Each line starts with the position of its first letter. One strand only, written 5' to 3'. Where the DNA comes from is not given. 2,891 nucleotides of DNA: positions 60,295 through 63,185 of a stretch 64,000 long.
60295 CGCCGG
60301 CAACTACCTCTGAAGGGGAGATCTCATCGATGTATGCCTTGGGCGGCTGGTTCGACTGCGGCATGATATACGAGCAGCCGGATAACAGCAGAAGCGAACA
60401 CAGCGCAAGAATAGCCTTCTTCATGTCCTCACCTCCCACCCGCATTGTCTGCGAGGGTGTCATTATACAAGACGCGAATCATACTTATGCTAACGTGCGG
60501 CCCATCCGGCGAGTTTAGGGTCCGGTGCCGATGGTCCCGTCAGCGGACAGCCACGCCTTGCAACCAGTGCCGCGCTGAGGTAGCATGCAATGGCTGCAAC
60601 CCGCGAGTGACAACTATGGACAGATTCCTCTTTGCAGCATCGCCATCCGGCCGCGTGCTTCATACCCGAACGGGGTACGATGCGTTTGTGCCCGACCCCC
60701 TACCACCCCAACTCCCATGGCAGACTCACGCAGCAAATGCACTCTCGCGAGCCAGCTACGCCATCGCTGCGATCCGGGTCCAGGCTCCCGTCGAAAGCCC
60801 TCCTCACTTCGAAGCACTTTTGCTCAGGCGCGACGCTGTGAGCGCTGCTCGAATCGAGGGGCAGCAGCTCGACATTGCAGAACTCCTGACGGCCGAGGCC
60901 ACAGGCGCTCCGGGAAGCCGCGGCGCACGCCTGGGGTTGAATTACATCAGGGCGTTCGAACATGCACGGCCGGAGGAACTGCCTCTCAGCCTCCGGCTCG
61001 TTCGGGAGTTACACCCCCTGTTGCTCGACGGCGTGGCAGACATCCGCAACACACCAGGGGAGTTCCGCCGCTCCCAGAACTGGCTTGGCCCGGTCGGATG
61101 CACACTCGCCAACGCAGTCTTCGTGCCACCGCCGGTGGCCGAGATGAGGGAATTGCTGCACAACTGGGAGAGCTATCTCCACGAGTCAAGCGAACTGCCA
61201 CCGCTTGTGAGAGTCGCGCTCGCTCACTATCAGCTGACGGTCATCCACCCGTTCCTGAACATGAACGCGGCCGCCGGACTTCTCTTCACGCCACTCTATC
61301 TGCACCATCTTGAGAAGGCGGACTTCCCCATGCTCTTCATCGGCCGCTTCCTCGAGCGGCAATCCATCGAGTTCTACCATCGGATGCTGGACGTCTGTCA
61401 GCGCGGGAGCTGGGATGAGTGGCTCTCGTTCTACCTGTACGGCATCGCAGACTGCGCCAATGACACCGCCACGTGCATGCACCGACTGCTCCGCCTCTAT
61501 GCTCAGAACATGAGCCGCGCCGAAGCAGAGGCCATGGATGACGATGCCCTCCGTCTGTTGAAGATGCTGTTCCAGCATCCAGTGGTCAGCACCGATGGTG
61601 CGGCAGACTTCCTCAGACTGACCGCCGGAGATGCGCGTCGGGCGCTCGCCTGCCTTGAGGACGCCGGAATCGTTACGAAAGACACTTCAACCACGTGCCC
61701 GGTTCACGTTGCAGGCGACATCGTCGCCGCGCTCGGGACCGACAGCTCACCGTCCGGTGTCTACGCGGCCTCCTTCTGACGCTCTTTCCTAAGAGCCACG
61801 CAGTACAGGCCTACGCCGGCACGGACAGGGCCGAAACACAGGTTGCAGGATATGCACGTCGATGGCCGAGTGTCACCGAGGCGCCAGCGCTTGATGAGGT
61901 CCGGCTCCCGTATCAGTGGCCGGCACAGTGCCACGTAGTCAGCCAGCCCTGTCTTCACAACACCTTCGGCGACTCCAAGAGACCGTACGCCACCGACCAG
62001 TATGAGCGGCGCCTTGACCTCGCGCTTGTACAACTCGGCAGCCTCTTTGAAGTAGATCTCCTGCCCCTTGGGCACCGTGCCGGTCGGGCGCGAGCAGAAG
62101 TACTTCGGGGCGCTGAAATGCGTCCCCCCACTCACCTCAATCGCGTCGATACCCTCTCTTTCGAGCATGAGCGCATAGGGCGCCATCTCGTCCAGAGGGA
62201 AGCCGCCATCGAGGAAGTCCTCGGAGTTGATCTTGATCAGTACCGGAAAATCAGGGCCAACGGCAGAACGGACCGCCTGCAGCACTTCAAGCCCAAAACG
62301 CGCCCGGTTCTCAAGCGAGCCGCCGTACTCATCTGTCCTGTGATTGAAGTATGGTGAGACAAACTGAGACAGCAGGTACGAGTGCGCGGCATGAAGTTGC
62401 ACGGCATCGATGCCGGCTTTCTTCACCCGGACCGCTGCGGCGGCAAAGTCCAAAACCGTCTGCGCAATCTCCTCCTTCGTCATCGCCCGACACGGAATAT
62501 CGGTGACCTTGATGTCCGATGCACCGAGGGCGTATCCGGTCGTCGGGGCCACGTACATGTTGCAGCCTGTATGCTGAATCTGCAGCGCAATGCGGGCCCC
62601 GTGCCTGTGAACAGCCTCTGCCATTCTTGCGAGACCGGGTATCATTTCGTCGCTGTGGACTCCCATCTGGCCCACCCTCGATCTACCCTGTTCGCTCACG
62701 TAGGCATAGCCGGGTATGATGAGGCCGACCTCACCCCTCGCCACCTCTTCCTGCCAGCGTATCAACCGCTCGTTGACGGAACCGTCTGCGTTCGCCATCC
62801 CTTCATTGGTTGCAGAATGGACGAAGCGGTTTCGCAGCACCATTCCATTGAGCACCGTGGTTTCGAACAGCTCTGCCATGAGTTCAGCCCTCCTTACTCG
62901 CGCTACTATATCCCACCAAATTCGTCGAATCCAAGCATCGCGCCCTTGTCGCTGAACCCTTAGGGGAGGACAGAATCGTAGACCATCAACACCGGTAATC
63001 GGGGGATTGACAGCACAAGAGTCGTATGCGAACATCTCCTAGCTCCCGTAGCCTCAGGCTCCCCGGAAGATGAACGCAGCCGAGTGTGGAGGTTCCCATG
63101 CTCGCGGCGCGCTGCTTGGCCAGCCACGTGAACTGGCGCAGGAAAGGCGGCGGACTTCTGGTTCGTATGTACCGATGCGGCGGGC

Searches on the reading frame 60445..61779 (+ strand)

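Call 66: search_protein_families(library=pfam, proteins=[window:60445-61779:+], max_evalue=0.00001)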
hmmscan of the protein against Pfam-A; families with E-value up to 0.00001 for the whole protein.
window:60445-61779:+ (444 aa): 2 families
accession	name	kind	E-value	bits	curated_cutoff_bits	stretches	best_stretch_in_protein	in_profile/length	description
PF02661.23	Fic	-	6.3e-12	46.6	24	1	180-286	1-93/93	Fic/DOC family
PF13784.11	Fic_N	-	1.2e-06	28.9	26.7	1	99-174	3-80/82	Fic/DOC family N-terminal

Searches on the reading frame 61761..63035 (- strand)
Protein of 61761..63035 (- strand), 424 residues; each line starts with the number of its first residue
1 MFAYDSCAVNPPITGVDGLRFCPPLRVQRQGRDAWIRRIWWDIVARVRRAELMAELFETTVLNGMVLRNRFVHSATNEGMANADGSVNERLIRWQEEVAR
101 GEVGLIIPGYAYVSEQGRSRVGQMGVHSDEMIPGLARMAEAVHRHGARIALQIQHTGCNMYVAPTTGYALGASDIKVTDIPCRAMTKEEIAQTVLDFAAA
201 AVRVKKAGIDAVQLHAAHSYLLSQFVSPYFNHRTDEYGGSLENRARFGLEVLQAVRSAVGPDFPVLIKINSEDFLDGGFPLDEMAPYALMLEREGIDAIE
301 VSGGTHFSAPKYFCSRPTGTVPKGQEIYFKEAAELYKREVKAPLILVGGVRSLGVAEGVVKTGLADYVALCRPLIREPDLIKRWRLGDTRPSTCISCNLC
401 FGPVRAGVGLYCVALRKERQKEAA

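Call 66: search_protein_families(library=pfam, proteins=[window:61761-63035:-], max_evalue=0.00001)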
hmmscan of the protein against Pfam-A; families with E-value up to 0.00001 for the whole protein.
window:61761-63035:- (424 aa): 1 family
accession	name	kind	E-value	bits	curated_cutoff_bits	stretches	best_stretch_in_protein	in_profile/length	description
PF00724.26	Oxidored_FMN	-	4.9e-66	223.8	27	1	56-384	2-335/342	NADH:flavin oxidoreductase / NADH oxidase family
